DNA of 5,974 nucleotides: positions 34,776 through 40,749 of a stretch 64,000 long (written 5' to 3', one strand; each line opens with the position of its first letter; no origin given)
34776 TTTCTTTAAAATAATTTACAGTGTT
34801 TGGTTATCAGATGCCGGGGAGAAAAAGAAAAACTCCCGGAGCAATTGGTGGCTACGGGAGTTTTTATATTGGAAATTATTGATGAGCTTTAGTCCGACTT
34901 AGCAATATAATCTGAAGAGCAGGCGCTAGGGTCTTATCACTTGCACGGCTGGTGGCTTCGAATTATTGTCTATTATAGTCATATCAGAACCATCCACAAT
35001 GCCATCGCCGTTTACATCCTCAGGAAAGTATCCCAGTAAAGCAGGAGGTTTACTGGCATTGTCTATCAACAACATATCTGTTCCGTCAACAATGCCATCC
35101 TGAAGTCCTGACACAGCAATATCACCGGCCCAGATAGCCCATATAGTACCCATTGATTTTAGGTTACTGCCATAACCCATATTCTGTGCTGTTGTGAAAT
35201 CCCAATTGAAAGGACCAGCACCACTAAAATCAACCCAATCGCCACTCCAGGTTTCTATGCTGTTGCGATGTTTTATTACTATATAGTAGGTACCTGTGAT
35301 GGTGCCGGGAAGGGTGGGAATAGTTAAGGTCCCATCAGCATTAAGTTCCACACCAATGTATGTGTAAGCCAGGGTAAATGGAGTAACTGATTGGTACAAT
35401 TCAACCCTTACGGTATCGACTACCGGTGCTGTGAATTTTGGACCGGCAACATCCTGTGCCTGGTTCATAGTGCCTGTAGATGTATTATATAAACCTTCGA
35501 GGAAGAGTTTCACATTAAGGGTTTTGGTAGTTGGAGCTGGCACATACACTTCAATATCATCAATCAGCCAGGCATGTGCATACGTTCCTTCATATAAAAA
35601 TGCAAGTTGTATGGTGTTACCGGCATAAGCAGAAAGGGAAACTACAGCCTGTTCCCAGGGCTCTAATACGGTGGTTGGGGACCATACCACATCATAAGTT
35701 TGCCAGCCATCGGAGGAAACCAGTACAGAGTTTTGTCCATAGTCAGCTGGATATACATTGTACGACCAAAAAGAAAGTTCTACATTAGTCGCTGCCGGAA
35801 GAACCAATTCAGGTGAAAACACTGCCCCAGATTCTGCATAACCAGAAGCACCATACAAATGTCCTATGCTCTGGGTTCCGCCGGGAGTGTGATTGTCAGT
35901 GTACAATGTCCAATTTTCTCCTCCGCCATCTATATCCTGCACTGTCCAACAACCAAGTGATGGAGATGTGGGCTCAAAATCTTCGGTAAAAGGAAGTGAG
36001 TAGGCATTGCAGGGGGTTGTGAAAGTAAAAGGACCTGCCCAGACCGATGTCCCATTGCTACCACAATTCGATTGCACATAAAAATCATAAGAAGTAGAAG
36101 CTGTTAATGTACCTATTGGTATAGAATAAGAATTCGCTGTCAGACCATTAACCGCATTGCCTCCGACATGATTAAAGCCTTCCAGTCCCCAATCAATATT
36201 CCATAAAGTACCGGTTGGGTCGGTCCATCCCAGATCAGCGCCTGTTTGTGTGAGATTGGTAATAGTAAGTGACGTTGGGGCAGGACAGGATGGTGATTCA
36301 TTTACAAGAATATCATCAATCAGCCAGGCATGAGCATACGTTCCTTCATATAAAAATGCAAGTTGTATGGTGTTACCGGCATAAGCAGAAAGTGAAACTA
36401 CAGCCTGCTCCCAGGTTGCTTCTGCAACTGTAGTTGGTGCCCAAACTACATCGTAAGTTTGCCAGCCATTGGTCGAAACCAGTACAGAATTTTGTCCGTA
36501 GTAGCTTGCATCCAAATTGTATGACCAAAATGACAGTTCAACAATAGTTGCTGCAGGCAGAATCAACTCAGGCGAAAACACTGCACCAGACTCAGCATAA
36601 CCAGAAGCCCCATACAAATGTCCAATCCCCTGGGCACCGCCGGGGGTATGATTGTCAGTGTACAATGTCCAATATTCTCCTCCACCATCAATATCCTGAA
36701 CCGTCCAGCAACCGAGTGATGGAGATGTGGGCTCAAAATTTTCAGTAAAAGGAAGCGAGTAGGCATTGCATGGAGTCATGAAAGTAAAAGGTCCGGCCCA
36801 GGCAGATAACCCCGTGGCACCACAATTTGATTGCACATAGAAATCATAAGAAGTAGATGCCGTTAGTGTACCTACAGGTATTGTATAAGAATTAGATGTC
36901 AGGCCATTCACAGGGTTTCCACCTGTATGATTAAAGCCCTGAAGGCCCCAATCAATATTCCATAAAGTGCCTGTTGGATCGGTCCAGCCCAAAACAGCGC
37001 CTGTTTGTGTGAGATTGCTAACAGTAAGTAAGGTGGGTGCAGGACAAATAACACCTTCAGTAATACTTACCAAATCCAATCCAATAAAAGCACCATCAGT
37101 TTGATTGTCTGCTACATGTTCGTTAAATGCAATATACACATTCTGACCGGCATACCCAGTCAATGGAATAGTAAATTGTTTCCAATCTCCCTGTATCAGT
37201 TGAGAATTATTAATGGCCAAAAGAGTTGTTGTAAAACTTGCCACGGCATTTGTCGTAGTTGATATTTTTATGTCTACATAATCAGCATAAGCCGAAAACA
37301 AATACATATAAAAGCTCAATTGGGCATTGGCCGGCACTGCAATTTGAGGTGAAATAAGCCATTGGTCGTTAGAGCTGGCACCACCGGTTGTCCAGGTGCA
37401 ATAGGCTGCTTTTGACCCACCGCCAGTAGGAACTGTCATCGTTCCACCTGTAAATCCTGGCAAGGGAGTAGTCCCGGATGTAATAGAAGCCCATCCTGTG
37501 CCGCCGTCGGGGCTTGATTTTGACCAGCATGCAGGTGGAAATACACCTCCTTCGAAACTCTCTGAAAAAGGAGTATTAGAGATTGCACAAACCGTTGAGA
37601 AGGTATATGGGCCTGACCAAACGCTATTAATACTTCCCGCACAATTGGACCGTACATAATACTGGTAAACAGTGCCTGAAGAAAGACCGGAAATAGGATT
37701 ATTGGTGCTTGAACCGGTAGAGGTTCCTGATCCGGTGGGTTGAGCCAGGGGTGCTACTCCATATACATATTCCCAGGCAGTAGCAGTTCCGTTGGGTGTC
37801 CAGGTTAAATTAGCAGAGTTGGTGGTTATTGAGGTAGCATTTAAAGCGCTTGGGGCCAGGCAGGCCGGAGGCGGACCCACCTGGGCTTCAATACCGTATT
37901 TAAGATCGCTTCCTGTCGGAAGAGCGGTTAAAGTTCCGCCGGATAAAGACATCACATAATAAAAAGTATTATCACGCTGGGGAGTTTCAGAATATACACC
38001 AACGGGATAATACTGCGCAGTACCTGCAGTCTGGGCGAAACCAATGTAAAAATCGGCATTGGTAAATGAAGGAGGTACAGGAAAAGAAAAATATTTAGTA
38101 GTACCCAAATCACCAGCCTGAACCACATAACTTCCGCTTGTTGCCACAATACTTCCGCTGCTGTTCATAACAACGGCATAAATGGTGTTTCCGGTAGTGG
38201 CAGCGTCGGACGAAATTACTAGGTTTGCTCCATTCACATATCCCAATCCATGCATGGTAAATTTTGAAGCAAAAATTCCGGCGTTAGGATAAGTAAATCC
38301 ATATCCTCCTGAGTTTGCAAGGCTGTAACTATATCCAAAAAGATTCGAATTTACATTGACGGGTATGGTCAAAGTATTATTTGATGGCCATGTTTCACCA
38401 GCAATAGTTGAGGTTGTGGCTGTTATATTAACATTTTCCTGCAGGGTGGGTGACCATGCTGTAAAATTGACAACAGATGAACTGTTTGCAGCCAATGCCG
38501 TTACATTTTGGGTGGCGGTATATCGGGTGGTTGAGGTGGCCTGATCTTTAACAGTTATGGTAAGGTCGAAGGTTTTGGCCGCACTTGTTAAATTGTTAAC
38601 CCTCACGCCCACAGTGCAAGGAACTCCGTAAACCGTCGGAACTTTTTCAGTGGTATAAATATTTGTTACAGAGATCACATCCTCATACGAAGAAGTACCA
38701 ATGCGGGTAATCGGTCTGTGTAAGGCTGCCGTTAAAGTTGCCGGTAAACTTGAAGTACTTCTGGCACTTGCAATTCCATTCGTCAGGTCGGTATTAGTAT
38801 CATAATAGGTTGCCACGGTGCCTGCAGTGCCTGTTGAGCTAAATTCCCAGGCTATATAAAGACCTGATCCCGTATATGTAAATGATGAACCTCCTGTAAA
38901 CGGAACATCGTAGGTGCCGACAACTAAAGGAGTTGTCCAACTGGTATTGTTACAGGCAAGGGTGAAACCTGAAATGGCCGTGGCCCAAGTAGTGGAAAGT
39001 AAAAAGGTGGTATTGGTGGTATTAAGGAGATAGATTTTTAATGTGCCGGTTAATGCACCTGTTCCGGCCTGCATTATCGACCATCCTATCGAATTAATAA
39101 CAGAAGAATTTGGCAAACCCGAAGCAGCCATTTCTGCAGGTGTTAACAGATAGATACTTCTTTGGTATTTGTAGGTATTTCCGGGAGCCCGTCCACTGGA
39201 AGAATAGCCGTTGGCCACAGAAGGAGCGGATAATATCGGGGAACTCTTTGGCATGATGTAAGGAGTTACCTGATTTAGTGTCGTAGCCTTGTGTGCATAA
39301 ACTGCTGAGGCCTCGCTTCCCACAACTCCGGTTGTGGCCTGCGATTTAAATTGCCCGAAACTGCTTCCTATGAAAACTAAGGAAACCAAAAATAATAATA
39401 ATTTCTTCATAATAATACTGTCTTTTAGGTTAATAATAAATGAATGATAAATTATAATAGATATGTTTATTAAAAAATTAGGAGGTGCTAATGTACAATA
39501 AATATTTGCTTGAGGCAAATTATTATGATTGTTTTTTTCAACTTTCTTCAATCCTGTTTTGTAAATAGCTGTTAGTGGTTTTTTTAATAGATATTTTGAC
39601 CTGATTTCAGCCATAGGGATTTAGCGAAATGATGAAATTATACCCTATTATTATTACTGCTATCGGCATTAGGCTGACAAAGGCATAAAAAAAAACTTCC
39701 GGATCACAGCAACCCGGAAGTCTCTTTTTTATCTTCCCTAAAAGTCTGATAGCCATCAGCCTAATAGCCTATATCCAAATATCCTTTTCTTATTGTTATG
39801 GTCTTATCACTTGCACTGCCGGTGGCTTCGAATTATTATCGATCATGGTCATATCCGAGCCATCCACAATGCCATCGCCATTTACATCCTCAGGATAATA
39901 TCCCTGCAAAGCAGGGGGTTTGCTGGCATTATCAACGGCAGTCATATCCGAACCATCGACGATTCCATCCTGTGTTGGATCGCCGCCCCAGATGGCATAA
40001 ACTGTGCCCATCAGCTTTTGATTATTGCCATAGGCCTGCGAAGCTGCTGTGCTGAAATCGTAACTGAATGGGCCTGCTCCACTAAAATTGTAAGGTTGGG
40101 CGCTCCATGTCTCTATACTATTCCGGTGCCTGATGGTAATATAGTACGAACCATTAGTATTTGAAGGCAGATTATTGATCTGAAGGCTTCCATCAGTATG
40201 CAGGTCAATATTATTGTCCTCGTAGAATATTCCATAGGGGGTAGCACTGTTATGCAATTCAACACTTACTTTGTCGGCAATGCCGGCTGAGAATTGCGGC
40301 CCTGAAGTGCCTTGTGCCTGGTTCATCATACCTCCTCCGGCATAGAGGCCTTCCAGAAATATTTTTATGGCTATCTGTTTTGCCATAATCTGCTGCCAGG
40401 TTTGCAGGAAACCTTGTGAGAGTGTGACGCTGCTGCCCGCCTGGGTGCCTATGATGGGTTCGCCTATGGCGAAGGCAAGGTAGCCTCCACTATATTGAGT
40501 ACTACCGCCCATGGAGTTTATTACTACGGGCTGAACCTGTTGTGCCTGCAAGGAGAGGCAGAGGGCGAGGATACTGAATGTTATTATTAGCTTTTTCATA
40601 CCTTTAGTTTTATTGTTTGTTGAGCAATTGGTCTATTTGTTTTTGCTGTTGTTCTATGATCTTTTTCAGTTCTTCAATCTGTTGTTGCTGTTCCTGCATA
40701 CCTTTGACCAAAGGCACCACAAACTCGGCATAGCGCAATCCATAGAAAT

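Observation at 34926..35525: Triplicated ~195-aa C-terminal module with two dockerin-like Ca-binding loops, always ending in VIRP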

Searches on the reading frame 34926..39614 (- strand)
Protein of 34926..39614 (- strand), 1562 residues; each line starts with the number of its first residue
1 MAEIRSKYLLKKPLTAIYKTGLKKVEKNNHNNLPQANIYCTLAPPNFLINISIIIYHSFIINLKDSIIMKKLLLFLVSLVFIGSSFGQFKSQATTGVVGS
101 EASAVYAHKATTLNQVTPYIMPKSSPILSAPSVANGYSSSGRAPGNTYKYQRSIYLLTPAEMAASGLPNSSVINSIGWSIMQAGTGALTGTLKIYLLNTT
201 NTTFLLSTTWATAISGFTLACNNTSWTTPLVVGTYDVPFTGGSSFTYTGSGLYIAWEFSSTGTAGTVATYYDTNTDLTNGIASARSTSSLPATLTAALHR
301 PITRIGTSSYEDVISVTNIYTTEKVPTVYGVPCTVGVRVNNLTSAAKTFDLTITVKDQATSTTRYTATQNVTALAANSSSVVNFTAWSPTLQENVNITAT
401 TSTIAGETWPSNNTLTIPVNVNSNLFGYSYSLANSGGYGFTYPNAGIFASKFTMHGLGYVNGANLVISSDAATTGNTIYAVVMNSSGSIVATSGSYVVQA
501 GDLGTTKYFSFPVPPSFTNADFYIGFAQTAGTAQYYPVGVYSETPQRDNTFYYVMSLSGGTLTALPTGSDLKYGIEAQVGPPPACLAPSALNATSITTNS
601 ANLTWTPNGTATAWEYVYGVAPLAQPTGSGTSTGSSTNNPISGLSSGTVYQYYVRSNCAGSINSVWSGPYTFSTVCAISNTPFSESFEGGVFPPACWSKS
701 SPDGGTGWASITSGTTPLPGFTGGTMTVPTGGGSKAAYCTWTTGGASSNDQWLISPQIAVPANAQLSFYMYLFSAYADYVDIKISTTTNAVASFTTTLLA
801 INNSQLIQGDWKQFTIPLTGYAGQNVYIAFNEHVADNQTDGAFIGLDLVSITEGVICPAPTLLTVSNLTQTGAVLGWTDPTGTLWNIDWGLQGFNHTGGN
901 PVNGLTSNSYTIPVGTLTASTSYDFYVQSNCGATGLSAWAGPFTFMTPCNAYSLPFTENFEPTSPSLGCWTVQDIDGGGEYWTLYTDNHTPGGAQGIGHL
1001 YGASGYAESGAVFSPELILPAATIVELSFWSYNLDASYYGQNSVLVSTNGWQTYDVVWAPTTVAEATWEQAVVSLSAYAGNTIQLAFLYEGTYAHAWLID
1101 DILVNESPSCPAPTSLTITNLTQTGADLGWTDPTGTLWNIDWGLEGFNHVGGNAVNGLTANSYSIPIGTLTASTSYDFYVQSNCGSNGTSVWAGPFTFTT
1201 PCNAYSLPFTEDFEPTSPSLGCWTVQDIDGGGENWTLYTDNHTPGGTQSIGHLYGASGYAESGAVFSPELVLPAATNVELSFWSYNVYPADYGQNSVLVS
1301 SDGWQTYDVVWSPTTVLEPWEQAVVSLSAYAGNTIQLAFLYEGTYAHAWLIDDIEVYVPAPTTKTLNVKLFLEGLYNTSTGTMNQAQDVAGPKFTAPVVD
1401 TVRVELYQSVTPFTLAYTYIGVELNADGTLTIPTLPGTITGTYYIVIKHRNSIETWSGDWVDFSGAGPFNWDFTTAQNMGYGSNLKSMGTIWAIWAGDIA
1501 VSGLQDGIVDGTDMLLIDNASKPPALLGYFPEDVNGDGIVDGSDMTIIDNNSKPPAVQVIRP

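Call 8: search_protein_families(library=pfam, proteins=[window:34926-39614:-], max_evalue=1)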
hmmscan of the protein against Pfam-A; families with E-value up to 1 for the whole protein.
window:34926-39614:- (1562 aa): 7 families
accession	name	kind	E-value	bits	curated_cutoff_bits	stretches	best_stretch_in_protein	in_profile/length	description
PF07675.18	Cleaved_Adhesin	-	1.1e-13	51.9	21.4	3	682-850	3-173/174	Cleaved Adhesin Domain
PF00629.30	MAM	-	7.4e-13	49.1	26.4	3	697-854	11-155/158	MAM domain, meprin/A5/mu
PF00041.27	fn3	-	2.8e-12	47.1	25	3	587-669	2-80/84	Fibronectin type III domain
PF20773.4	InhA-like_MAM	-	7.3e-05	22.8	26.9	0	1318-1358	121-164/191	Immune inhibitor A-like, MAM domain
PF06260.17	DUF1024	-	0.022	15.5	27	0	1068-1103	7-43/82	Protein of unknown function (DUF1024)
PF00404.24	Dockerin_1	-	0.082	13.5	22.9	1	1532-1551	2-21/57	Dockerin type I domain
PF16893.11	fn3_2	-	0.32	11.6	27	0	858-878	3-23/89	Fibronectin type III domain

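Call 9: search_protein_families(library=ncbifam, proteins=[window:34926-39614:-], max_evalue=1)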
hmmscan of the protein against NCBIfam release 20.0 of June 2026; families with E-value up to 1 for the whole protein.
window:34926-39614:- (1562 aa): 1 family
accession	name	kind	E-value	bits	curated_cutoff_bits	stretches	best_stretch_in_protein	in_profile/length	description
NF038128.1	choice_anch_J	domain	9.9e-46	155.9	30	3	683-851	2-162/162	choice-of-anchor J domain-containing protein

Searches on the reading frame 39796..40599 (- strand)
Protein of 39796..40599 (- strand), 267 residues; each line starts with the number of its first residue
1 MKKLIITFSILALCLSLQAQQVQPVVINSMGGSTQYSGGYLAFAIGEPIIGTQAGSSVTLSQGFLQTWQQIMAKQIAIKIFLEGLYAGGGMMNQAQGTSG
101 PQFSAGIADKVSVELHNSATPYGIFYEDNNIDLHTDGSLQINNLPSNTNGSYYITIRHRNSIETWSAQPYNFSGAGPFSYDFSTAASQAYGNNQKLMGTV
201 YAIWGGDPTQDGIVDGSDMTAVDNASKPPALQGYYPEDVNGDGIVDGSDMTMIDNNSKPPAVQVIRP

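Call 8: search_protein_families(library=pfam, proteins=[window:39796-40599:-], max_evalue=1)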
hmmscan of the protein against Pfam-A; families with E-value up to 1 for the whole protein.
window:39796-40599:- (267 aa): 1 family
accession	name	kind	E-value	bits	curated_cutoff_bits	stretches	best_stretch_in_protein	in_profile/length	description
PF00404.24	Dockerin_1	-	6.6e-06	26.7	22.9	1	237-256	2-21/57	Dockerin type I domain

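Call 9: search_protein_families(library=ncbifam, proteins=[window:39796-40599:-], max_evalue=1)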
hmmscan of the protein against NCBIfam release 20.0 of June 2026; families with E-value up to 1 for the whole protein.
window:39796-40599:- (267 aa): 1 family
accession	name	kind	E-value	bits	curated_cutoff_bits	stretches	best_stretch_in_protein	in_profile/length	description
NF008200.0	PRK10957.1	equivalog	0.09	11.7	205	1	43-75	71-106/330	Fe2+-enterobactin ABC transporter substrate-binding protein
